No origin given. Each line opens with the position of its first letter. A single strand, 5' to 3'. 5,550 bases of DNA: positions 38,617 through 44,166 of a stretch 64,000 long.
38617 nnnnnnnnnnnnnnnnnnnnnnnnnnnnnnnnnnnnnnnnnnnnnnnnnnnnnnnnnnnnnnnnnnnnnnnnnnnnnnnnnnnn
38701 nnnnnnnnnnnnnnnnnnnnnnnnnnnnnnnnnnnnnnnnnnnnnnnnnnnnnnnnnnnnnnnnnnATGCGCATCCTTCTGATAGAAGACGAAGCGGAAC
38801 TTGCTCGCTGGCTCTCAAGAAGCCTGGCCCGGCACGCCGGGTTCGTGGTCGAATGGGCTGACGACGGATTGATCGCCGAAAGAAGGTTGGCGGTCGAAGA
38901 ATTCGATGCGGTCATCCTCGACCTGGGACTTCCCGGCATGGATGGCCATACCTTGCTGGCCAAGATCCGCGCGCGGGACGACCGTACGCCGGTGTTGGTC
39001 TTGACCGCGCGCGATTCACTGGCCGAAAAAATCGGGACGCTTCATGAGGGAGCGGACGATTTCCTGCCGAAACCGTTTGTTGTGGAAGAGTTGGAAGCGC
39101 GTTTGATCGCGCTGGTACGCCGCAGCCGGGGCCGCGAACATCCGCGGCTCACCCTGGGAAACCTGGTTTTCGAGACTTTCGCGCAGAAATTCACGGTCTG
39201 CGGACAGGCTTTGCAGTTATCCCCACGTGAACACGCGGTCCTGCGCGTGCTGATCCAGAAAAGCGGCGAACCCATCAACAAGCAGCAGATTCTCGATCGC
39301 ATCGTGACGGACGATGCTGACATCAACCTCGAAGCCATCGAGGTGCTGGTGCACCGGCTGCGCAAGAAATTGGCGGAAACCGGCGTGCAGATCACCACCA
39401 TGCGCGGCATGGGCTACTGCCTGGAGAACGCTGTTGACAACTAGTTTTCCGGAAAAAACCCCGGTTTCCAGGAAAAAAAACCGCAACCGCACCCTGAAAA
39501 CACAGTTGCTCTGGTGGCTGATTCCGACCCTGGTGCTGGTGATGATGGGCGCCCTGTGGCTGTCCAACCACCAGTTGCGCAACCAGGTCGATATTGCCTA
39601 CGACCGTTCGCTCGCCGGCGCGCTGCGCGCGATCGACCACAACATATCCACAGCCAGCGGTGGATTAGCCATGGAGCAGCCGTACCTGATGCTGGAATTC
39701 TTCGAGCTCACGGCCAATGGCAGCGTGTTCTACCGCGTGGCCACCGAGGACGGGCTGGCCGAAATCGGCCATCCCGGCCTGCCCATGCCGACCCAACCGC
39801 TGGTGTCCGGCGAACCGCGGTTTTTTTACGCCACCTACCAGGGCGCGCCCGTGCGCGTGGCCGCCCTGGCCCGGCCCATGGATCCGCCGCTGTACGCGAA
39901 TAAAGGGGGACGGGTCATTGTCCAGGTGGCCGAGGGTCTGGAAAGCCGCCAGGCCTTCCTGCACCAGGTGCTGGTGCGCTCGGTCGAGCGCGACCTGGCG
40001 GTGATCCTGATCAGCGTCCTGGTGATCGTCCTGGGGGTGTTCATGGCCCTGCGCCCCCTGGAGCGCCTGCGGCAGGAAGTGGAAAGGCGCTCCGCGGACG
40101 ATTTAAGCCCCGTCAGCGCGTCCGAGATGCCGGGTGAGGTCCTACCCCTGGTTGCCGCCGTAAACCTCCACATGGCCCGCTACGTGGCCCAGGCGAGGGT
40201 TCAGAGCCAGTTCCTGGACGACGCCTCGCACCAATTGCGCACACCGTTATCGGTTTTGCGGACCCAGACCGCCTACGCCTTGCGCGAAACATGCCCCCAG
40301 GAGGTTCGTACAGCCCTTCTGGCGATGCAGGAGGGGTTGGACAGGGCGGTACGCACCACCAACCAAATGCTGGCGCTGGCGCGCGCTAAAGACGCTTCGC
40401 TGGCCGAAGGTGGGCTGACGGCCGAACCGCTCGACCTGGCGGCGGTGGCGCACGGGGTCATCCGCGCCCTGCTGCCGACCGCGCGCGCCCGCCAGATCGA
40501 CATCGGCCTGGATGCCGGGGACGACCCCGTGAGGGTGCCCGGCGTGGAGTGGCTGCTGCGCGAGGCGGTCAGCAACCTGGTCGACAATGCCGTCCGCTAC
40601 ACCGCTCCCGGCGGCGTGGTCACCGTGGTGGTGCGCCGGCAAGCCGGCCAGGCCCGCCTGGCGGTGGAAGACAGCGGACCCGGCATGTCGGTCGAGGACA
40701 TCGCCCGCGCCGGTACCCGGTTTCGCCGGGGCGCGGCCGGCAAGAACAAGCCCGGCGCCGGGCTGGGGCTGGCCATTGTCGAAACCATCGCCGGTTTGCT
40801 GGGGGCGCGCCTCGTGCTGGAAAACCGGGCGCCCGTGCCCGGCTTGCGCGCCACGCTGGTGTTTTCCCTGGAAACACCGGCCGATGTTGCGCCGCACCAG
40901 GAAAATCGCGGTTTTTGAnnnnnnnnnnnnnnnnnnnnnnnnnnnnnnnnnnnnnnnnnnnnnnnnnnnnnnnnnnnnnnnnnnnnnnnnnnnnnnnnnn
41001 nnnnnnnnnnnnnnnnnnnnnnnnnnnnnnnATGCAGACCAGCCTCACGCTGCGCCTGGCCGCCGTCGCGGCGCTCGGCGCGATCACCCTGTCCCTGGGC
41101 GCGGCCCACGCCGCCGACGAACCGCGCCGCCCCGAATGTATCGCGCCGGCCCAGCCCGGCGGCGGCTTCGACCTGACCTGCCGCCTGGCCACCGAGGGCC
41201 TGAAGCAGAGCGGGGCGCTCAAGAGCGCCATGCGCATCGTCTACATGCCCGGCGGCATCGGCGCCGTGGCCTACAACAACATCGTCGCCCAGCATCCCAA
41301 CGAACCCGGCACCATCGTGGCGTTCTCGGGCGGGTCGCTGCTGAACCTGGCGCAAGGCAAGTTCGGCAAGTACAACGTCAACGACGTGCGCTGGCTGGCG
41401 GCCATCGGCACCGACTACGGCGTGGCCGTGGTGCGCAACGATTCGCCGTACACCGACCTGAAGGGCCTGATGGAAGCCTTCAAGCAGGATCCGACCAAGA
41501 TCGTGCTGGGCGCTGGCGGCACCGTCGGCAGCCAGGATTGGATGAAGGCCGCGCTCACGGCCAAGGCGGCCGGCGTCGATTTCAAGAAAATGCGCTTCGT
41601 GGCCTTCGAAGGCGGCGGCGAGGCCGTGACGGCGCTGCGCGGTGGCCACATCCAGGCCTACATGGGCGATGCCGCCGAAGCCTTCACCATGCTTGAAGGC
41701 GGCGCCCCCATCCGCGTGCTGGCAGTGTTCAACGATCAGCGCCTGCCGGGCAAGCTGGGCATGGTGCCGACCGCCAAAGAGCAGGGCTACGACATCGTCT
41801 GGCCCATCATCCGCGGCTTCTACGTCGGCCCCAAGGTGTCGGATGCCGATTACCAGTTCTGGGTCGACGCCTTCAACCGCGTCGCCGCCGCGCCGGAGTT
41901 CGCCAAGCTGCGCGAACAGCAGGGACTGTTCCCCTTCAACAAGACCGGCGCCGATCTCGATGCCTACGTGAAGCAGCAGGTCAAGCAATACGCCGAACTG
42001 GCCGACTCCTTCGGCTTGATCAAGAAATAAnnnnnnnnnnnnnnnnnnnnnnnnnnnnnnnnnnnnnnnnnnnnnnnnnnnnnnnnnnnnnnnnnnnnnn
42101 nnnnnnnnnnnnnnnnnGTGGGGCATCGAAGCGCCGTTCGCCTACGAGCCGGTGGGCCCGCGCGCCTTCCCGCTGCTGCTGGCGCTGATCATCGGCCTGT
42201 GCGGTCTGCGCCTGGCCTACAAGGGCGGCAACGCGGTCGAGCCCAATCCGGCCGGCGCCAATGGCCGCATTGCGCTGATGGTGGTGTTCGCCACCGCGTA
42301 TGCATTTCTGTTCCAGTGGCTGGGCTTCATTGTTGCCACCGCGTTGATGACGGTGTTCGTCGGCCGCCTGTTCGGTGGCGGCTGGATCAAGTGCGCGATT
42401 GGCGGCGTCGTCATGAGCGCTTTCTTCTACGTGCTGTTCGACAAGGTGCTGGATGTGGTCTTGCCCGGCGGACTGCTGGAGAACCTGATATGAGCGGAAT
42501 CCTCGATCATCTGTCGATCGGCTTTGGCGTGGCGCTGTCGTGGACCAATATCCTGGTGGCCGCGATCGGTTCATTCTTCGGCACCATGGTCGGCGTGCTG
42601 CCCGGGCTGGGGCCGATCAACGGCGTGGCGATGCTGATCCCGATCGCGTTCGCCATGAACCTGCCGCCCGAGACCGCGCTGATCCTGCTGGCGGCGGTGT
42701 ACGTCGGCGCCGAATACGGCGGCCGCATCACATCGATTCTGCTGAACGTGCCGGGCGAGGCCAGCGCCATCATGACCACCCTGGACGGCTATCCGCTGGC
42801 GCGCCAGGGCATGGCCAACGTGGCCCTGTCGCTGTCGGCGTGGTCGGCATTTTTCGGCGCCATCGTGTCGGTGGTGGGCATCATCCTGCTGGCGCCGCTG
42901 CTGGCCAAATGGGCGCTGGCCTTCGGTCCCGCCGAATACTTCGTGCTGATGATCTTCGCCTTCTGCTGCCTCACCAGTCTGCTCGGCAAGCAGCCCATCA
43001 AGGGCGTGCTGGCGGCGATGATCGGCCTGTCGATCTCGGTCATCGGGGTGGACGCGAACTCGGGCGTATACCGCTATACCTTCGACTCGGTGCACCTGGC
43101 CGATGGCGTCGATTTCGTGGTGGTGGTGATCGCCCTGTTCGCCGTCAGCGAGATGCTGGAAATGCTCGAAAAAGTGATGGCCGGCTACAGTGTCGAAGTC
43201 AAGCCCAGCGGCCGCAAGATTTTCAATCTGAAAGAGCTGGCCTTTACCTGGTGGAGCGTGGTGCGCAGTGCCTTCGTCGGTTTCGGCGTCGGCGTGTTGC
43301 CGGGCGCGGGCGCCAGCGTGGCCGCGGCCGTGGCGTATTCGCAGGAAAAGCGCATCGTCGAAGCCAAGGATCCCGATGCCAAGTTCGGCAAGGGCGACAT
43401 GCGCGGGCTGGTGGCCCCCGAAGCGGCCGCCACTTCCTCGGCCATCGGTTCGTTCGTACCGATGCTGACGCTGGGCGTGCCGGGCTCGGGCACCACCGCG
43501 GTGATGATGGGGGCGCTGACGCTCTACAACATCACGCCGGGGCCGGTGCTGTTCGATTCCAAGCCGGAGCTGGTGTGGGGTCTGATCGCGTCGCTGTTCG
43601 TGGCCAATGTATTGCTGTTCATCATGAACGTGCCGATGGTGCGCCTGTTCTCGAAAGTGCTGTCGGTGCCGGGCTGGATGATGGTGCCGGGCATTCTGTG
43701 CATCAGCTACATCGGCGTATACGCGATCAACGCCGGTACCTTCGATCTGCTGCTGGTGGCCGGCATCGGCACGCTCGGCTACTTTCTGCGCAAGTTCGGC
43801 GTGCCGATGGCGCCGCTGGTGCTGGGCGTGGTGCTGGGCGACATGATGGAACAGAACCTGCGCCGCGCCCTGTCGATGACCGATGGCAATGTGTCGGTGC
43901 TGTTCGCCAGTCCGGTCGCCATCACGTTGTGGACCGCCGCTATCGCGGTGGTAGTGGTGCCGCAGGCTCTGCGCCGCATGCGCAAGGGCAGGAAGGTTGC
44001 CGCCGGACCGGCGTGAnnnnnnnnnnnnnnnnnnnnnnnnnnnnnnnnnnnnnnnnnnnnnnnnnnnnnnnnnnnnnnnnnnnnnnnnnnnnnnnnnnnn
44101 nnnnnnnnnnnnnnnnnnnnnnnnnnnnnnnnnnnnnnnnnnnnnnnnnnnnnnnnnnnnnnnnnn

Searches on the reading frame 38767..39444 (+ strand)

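Call 56: search_protein_families(library=pfam, proteins=[window:38767-39444:+], max_evalue=0.01)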
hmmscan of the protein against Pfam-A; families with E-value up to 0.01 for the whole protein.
window:38767-39444:+ (225 aa): 2 families
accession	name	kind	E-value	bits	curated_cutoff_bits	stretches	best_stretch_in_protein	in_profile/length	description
PF00072.30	Response_reg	-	1.4e-25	90.1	30.2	1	3-113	1-110/111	Response regulator receiver domain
PF00486.34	Trans_reg_C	-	3.9e-18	65.7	26.2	1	146-219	1-77/77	Transcriptional regulatory protein, C terminal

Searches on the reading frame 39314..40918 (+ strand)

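Call 7: search_protein_families(library=pfam, proteins=[window:39314-40918:+])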
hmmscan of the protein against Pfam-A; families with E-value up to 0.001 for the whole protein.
window:39314-40918:+ (534 aa): 5 families
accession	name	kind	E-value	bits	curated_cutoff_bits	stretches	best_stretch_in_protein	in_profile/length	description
PF08521.16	2CSK_N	-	9.7e-36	123.3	23.2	1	73-218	1-139/140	Two-component sensor kinase N-terminal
PF02518.31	HATPase_c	-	2.1e-20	73.6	26.4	1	413-513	4-103/111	Histidine kinase-, DNA gyrase B-, and HSP90-like ATPase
PF00512.31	HisKA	-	6.4e-11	42.6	26.9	1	297-359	2-64/66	His Kinase A (phospho-acceptor) domain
PF13581.12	HATPase_c_2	-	2e-06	28.3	27.4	1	408-493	29-109/127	Histidine kinase-like ATPase domain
PF13589.12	HATPase_c_3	-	0.00027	21.4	25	1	416-472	4-58/137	Histidine kinase-, DNA gyrase B-, and HSP90-like ATPase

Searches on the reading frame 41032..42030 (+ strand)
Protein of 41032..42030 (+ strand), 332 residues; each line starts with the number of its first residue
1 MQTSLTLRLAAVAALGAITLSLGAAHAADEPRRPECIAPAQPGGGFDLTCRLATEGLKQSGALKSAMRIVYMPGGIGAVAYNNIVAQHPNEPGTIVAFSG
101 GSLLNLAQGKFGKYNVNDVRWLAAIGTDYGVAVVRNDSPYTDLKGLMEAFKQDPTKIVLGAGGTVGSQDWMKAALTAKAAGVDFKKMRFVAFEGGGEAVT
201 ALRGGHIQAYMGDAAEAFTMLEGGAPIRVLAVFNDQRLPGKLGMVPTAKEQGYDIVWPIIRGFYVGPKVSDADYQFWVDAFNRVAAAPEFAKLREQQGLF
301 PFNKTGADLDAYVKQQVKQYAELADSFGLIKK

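Call 7: search_protein_families(library=pfam, proteins=[window:41032-42030:+])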
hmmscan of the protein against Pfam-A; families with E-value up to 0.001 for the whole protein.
window:41032-42030:+ (332 aa): 1 family
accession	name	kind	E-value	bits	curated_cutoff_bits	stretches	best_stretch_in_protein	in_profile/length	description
PF03401.19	TctC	-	3.5e-20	73.1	27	1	114-328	63-273/274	Tripartite tricarboxylate transporter family receptor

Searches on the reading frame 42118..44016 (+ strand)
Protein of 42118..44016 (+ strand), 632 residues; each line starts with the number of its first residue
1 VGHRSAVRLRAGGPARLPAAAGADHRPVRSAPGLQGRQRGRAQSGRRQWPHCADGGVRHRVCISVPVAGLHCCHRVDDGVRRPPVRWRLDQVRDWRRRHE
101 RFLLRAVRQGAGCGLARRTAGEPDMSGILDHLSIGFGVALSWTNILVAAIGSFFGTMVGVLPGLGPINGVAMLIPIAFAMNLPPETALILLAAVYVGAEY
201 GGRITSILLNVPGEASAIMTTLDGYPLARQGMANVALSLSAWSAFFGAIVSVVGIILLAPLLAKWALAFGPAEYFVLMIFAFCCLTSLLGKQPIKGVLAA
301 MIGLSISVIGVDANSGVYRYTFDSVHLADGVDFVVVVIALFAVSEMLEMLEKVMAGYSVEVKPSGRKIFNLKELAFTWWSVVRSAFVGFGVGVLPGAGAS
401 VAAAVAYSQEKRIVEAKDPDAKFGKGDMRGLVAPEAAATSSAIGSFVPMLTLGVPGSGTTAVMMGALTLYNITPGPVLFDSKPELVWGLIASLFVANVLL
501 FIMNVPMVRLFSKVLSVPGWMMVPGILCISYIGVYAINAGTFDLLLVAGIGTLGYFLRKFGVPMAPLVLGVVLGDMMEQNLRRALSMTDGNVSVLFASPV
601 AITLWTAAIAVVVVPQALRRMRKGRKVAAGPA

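Call 7: search_protein_families(library=pfam, proteins=[window:42118-44016:+])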
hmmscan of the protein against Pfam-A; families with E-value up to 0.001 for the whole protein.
window:42118-44016:+ (632 aa): 1 family
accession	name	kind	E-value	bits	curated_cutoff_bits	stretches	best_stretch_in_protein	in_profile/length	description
PF01970.21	TctA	-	1.6e-147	492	28.9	1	145-569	1-423/423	Tripartite tricarboxylate transporter TctA family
